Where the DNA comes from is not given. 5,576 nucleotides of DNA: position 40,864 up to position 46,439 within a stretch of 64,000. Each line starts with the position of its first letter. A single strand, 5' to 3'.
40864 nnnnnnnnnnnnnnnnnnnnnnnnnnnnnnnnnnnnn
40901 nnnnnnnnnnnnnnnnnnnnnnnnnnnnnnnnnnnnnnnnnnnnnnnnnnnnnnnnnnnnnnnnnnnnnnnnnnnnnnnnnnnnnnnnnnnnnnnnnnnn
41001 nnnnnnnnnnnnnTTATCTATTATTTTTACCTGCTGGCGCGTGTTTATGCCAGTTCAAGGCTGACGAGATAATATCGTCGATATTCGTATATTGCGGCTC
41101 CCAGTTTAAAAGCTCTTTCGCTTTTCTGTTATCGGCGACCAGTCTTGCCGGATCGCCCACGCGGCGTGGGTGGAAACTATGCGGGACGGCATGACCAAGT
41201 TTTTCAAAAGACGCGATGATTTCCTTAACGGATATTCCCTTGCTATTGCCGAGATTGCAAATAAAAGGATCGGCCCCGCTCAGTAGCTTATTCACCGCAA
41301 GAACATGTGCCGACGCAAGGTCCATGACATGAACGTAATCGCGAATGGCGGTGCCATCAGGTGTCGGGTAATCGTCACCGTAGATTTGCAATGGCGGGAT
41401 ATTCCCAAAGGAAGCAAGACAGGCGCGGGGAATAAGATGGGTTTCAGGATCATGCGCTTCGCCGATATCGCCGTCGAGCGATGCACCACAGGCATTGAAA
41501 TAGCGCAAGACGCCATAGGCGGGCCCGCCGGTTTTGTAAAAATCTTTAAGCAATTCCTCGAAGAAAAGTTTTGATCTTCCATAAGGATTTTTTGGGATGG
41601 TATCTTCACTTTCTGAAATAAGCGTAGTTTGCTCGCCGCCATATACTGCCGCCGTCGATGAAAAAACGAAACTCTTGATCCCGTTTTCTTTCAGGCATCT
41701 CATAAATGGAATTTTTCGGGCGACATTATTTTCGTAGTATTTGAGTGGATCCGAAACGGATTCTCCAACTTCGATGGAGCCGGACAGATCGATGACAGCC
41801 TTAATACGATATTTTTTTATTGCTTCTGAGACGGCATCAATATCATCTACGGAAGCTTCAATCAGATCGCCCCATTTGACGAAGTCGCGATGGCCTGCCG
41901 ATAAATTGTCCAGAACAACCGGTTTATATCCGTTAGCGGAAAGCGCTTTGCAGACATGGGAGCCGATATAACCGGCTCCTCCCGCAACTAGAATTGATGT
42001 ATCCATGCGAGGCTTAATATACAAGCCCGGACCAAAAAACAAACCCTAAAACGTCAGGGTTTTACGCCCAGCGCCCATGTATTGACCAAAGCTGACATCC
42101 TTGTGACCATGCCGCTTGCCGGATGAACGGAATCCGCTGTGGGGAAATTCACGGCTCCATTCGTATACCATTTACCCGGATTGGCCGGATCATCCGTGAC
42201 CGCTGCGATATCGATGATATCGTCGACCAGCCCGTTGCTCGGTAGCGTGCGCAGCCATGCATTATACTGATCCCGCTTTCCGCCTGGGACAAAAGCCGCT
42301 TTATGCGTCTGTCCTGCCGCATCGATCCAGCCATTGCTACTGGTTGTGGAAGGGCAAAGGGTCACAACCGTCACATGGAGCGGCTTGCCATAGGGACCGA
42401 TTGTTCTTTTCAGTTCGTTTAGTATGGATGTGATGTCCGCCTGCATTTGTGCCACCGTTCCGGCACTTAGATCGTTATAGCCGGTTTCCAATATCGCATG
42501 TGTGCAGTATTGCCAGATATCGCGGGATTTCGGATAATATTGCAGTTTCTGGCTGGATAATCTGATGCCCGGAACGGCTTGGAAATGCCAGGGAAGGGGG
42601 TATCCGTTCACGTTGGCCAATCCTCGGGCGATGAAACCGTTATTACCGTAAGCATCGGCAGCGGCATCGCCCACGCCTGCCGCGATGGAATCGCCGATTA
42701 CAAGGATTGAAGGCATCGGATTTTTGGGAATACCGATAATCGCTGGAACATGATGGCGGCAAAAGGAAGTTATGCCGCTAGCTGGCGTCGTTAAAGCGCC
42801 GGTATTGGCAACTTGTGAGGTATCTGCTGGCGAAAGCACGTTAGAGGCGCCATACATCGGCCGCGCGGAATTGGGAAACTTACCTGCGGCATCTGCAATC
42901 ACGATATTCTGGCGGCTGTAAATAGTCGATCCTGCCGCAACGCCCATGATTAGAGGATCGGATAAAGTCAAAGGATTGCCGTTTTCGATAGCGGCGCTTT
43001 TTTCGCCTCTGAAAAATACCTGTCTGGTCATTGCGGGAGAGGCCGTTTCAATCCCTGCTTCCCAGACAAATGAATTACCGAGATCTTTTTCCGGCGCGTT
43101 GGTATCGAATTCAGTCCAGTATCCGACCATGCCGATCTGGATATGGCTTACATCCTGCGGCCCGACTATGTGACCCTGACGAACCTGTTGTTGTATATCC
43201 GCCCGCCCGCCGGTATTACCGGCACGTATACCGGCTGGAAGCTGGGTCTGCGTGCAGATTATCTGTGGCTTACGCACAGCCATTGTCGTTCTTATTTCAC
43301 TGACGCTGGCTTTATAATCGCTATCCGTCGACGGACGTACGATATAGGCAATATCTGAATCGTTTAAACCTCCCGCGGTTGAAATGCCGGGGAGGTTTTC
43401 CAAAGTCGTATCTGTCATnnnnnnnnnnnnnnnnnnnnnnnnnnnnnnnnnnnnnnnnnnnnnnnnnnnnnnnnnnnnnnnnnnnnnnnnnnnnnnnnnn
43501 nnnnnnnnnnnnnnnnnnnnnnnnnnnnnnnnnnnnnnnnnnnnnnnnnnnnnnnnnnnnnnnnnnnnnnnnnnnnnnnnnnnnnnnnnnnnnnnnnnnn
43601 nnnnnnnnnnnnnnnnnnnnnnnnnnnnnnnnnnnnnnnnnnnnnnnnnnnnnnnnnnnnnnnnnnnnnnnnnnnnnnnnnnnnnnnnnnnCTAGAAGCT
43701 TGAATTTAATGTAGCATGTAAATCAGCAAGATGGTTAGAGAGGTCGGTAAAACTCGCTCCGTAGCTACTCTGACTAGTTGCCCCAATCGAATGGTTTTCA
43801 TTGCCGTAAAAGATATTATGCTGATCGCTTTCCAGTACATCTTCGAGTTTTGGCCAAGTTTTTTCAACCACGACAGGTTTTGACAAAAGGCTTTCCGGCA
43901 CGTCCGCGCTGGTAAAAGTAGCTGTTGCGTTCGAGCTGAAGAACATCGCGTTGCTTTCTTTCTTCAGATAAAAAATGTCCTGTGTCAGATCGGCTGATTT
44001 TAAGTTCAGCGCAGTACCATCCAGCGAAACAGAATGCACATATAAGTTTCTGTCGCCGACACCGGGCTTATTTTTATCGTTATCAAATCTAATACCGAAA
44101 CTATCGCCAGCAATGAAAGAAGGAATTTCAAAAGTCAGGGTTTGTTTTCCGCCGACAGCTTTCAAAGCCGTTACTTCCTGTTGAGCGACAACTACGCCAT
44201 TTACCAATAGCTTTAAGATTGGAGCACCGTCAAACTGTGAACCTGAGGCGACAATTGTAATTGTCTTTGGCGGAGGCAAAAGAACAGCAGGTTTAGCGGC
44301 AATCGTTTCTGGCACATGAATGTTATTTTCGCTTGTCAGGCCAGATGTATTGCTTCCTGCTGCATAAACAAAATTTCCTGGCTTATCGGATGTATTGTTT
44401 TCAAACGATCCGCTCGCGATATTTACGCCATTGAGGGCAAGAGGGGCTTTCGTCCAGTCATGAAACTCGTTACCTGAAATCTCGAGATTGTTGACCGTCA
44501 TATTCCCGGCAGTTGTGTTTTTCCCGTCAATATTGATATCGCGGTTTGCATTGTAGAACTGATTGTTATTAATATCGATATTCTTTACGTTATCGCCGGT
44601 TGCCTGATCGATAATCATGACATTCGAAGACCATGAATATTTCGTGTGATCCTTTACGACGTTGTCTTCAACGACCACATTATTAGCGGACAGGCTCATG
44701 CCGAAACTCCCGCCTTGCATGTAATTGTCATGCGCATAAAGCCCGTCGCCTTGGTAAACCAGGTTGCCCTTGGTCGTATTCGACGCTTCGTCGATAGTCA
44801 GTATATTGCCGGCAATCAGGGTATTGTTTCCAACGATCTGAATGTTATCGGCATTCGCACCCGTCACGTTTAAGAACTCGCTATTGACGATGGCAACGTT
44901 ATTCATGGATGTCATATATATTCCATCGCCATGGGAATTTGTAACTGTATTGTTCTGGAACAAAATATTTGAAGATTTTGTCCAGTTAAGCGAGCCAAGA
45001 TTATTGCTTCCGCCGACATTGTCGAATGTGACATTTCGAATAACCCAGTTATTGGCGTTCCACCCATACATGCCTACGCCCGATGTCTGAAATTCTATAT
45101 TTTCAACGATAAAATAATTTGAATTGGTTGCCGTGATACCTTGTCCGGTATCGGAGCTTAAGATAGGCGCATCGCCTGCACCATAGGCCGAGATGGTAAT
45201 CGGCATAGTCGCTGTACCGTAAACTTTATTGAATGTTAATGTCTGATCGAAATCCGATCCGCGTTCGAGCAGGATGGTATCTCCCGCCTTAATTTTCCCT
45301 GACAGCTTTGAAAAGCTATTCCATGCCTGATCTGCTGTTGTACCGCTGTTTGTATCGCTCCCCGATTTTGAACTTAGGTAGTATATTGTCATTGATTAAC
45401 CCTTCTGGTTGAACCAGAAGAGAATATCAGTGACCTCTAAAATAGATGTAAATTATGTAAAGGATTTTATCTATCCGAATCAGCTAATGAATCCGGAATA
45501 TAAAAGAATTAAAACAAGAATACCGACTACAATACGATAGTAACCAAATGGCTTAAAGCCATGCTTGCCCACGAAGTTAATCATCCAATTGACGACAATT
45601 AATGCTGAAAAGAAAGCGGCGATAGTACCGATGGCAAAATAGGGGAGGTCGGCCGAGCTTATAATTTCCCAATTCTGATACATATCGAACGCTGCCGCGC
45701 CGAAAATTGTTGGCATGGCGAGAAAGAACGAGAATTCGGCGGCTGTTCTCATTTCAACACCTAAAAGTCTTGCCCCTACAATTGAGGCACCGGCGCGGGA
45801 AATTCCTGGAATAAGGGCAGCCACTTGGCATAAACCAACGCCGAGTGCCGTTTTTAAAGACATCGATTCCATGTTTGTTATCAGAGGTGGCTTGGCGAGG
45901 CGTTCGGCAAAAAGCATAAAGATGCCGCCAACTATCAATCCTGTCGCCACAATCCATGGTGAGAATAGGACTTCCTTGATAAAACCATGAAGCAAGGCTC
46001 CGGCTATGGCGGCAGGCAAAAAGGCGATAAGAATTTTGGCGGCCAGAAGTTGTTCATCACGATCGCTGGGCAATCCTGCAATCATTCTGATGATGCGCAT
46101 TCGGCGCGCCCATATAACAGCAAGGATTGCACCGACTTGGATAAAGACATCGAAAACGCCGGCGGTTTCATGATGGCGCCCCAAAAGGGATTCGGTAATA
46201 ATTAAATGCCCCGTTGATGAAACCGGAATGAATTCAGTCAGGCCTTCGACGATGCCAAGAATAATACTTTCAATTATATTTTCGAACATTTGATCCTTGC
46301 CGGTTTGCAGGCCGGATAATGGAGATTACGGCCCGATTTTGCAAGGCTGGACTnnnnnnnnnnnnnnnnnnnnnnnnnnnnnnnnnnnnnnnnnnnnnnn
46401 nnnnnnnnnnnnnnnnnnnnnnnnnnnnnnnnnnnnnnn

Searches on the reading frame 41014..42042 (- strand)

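Call 11: search_protein_families(library=pfam, proteins=[window:41014-42042:-], max_evalue=0.001)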
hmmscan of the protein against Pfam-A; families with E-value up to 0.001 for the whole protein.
window:41014-42042:- (342 aa): 7 families
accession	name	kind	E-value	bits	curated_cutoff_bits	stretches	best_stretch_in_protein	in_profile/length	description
PF01370.27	Epimerase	-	1e-45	156.5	20.9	1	17-265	1-240/240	NAD dependent epimerase/dehydratase family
PF16363.11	GDP_Man_Dehyd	-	2.3e-40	139.5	27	1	18-319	1-324/332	GDP-mannose 4,6 dehydratase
PF04321.23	RmlD_sub_bind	-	8.1e-11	42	27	1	16-167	2-138/287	RmlD substrate binding domain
PF01073.25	3Beta_HSD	-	2.2e-09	37.2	22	1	18-165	1-157/280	3-beta hydroxysteroid dehydrogenase/isomerase family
PF02719.21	Polysacc_synt_2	-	7.7e-06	25.7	20.2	1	17-131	1-129/293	Polysaccharide biosynthesis protein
PF13460.12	NAD_binding_10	-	5e-05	23.7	27.2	1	21-147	1-114/184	NAD(P)H-binding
PF05368.20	NmrA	-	0.00018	21.6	27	1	14-131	2-108/298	NmrA-like family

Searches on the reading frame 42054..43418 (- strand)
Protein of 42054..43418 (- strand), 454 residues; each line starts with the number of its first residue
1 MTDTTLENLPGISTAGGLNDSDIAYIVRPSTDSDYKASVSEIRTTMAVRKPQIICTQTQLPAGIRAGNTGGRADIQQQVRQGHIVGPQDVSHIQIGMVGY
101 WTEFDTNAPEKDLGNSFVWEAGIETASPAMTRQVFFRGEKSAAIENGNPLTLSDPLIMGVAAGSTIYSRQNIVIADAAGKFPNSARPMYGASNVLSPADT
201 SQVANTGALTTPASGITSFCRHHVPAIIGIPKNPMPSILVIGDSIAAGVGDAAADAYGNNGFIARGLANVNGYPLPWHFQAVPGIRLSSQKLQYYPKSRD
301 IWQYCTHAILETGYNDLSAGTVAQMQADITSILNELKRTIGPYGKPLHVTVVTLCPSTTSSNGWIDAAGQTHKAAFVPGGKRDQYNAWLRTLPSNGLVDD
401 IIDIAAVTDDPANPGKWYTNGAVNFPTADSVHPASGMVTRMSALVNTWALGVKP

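Call 11: search_protein_families(library=pfam, proteins=[window:42054-43418:-], max_evalue=0.001)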
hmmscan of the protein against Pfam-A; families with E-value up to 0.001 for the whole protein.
window:42054-43418:- (454 aa): 1 family
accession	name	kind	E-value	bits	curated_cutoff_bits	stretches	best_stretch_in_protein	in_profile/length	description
PF13472.12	Lipase_GDSL_2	-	1.8e-09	38.8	32.9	1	240-433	1-171/178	GDSL-like Lipase/Acylhydrolase family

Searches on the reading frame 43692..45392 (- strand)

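Call 11: search_protein_families(library=pfam, proteins=[window:43692-45392:-], max_evalue=0.001)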
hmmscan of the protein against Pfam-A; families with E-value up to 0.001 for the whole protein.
window:43692-45392:- (566 aa): 2 families
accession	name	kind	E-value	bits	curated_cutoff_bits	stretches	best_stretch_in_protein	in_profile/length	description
PF16841.11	CBM60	-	4.7e-11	43.5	28.2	1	377-463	1-82/91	Ca-dependent carbohydrate-binding module xylan-binding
PF13229.12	Beta_helix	-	0.0001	22.4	25.9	0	109-293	4-149/158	Right handed beta helix region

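Call 78: search_protein_families(library=ncbifam, proteins=[window:43692-45392:-], max_evalue=0.001)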
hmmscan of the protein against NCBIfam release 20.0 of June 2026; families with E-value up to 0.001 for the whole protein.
window:43692-45392:- (566 aa): 0 families

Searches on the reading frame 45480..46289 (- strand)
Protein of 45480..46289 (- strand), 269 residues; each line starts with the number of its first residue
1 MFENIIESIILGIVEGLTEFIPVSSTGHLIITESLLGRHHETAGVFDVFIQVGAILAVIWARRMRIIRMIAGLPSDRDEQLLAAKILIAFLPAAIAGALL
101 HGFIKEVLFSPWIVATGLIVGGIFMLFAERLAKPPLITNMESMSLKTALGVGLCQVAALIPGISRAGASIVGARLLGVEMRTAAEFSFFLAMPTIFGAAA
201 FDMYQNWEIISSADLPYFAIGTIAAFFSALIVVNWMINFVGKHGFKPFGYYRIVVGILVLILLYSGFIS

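Call 11: search_protein_families(library=pfam, proteins=[window:45480-46289:-], max_evalue=0.001)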
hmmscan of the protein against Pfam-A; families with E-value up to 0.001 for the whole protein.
window:45480-46289:- (269 aa): 1 family
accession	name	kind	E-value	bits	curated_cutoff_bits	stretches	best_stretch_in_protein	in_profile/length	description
PF02673.24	BacA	-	2.2e-78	264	33.4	1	9-258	2-257/257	Bacitracin resistance protein BacA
